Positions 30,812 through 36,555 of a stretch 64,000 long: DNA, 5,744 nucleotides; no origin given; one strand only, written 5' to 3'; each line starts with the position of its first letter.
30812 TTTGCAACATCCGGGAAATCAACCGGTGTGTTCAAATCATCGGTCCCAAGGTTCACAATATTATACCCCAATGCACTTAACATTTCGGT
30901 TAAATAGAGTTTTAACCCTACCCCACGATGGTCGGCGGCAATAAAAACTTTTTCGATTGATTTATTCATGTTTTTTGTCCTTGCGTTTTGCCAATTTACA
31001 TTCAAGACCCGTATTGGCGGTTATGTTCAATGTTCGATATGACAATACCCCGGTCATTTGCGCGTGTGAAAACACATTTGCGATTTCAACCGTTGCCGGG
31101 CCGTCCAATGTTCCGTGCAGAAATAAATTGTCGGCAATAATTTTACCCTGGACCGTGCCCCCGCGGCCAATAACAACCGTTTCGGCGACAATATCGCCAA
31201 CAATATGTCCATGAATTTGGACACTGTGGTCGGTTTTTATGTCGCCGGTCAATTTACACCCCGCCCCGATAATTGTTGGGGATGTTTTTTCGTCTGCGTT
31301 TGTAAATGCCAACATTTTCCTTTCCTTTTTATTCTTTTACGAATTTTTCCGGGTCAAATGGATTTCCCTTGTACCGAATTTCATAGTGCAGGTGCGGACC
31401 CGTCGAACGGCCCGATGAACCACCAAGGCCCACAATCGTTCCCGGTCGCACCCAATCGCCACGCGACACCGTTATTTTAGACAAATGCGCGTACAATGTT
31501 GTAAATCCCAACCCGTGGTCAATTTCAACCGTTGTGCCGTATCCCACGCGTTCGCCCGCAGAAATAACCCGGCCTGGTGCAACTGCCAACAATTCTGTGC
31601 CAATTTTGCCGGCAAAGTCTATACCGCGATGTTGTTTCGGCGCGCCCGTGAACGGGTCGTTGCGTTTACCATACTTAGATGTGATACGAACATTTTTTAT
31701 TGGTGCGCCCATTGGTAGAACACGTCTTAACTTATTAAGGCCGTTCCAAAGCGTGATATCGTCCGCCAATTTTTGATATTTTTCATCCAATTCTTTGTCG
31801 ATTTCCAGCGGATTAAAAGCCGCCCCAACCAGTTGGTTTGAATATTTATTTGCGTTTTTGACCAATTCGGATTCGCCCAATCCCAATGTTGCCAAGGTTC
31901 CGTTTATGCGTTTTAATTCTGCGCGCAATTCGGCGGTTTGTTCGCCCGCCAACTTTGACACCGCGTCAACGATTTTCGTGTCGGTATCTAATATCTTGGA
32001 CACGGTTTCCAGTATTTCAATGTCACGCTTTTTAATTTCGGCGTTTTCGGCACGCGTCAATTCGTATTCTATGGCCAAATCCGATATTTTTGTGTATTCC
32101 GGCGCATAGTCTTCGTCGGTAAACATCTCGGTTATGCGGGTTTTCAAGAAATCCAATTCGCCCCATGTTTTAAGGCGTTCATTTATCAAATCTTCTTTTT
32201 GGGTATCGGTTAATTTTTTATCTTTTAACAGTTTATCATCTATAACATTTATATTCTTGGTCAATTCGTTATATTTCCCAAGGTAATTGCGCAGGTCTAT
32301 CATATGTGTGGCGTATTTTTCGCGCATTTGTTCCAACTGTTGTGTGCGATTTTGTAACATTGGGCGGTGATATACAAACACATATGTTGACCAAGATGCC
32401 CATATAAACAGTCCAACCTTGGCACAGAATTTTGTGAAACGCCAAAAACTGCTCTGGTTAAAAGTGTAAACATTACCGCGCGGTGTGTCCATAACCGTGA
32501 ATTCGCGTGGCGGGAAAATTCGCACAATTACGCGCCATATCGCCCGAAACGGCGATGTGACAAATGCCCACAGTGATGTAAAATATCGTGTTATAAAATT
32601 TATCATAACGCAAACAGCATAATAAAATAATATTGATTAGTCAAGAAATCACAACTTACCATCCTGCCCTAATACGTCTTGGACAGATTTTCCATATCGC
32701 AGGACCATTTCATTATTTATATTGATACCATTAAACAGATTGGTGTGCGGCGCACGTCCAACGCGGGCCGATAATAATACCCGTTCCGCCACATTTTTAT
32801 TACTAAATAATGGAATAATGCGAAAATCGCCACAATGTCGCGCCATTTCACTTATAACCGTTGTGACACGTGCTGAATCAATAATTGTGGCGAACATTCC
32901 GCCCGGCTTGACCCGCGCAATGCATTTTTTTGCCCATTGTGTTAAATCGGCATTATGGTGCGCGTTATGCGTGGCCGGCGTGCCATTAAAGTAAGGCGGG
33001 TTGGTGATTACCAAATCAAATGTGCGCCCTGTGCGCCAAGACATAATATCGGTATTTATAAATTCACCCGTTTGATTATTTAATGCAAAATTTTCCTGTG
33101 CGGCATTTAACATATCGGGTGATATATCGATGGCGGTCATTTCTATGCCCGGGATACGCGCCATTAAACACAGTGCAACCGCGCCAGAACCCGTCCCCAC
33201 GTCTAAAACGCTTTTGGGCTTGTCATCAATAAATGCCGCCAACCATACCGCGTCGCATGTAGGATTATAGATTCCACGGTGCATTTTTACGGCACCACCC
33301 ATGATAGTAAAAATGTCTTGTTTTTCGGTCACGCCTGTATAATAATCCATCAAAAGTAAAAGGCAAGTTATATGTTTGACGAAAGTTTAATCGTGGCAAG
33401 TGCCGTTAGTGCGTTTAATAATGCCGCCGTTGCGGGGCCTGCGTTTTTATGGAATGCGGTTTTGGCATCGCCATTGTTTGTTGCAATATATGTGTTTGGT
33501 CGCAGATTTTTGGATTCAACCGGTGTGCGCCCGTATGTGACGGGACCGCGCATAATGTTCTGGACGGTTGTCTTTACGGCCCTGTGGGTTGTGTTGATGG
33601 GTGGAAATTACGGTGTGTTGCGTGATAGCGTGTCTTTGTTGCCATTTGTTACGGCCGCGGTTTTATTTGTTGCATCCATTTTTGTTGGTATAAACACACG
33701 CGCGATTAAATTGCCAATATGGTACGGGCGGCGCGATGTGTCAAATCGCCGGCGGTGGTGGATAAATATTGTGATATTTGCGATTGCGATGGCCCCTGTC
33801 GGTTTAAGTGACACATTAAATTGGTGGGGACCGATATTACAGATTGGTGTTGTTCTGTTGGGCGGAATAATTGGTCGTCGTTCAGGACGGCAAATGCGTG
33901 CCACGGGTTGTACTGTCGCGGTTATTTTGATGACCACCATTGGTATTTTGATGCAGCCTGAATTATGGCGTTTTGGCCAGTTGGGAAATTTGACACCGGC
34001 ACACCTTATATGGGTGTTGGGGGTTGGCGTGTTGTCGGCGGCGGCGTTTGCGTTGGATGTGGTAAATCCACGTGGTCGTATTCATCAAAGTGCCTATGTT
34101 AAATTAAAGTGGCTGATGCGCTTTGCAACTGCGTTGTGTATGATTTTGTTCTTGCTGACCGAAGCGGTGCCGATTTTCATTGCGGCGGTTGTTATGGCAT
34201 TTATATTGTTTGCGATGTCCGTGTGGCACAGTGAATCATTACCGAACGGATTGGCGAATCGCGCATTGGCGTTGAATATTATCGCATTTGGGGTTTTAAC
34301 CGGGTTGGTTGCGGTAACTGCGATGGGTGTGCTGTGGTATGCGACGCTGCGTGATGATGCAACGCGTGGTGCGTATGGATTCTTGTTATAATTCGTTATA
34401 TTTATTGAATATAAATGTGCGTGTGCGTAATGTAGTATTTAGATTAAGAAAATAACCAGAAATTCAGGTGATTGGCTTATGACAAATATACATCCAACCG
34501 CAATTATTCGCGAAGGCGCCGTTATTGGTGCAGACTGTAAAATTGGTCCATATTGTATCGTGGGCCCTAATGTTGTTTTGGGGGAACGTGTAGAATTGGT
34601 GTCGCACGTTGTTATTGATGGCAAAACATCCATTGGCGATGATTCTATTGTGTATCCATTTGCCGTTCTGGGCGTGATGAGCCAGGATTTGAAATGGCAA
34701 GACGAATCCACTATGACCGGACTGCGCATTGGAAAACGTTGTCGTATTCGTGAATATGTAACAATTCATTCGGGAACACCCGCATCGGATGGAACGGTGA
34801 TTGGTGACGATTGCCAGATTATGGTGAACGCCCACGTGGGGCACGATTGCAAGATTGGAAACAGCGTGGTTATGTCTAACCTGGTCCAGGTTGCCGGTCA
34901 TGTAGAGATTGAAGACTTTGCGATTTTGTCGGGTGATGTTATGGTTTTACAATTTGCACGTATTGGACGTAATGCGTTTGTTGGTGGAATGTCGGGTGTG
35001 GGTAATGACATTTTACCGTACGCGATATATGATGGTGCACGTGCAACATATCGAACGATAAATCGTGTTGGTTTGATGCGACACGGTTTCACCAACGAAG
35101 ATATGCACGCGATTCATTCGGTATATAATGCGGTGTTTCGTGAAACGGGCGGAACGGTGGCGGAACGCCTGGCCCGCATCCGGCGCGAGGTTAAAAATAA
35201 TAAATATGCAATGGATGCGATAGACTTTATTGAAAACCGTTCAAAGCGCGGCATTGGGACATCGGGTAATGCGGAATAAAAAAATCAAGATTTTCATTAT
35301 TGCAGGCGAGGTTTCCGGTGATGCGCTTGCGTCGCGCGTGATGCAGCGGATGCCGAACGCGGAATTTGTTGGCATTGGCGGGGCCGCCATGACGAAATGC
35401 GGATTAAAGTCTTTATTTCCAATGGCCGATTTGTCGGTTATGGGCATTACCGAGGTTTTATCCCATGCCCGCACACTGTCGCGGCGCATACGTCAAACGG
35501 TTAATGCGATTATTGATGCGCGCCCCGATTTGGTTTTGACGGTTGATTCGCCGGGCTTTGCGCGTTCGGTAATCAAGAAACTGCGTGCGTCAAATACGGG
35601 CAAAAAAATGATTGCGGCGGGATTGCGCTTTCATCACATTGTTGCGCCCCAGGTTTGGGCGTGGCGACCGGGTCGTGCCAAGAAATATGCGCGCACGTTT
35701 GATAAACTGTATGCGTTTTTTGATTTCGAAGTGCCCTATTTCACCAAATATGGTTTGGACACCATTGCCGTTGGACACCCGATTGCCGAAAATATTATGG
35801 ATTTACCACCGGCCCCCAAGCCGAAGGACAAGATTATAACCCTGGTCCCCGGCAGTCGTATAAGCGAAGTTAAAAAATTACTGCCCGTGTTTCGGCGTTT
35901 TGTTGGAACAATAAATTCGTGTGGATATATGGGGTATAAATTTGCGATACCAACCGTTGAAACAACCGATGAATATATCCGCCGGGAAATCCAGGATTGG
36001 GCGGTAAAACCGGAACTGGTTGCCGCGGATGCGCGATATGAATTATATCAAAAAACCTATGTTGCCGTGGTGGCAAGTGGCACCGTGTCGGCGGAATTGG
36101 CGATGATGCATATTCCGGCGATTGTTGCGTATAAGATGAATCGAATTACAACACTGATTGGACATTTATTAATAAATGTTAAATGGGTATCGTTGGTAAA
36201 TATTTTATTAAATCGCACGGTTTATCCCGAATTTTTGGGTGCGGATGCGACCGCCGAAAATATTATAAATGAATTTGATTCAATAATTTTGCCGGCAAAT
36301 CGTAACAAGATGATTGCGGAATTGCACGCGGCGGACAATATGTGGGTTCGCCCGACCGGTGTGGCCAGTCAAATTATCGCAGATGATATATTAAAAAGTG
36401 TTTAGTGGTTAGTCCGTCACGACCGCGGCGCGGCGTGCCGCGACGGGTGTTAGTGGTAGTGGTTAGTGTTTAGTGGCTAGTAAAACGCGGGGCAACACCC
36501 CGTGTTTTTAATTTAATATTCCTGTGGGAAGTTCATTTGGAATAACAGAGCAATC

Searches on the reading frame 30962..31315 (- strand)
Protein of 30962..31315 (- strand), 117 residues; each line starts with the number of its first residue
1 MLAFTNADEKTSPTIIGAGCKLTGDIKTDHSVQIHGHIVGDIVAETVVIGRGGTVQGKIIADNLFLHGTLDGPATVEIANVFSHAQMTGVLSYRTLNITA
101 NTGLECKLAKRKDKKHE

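Call 63: search_protein_families(library=pfam, proteins=[window:30962-31315:-], max_evalue=0.001)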
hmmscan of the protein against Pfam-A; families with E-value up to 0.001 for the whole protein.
window:30962-31315:- (117 aa): 1 family
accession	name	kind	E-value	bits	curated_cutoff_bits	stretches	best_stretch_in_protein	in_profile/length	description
PF04519.19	Bactofilin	-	1e-17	64.6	27.9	1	14-107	1-96/98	Polymer-forming cytoskeletal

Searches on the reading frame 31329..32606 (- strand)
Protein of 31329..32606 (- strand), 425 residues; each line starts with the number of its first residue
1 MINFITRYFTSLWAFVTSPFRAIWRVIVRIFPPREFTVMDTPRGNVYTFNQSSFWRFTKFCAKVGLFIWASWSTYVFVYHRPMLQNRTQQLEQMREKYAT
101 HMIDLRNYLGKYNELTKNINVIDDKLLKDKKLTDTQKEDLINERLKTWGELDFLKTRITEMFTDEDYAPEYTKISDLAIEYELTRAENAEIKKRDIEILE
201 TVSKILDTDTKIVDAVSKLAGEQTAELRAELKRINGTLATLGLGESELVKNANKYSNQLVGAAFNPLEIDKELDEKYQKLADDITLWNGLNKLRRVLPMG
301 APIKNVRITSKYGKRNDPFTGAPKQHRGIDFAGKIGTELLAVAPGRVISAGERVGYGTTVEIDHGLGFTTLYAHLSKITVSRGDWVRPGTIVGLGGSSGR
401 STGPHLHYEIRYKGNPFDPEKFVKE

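Call 63: search_protein_families(library=pfam, proteins=[window:31329-32606:-], max_evalue=0.001)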
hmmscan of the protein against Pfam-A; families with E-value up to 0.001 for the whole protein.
window:31329-32606:- (425 aa): 2 families
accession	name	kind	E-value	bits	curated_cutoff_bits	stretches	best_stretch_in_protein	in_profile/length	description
PF01551.29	Peptidase_M23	-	4.9e-32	110.4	28.7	1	325-419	2-96/96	Peptidase family M23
PF25762.1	HAUS1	-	7e-05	23.2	40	1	190-263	19-92/236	HAUS augmin-like complex subunit 1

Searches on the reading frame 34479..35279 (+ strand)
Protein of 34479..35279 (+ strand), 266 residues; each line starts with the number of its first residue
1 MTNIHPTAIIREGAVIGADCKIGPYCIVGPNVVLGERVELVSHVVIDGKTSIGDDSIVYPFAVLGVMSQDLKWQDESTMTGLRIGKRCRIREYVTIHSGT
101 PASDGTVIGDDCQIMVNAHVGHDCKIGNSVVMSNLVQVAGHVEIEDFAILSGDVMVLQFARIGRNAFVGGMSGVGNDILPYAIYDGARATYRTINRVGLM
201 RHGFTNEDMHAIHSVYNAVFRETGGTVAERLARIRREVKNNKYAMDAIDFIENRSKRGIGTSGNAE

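Call 64: search_protein_families(library=pfam, proteins=[window:34479-35279:+], max_evalue=0.001)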
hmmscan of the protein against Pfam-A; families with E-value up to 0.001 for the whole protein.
window:34479-35279:+ (266 aa): 6 families
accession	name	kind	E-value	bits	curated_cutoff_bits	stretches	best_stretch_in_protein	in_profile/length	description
PF00132.30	Hexapep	-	1.6e-27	94.4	27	3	13-48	1-36/36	Bacterial transferase hexapeptide (six repeats)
PF13720.11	Acetyltransf_11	-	3.4e-20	72.7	24.5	1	177-259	1-81/82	Udp N-acetylglucosamine O-acyltransferase; Domain 2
PF25084.1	LbH_EIF2B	-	1.4e-11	44.8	54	1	74-148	31-91/105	EIF2B subunit epsilon LbH domain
PF25087.1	GMPPB_C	-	8.6e-06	25.8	39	0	82-156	11-83/110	GMPPB C-terminal domain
PF21711.3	DCTN5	-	0.00038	20.6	40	0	8-65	91-147/182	Dynactin subunit 5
PF24894.1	Hexapep_GlmU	-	0.0005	20.6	23.3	0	115-165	38-86/104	GlmU-like, C-terminal hexapeptide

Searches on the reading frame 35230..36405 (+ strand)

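Call 64: search_protein_families(library=pfam, proteins=[window:35230-36405:+], max_evalue=0.001)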
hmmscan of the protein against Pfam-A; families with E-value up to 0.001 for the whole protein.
window:35230-36405:+ (391 aa): 1 family
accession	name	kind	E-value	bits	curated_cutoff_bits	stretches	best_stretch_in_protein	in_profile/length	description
PF02684.21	LpxB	-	2.3e-80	270.7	22.6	1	21-354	1-340/374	Lipid-A-disaccharide synthetase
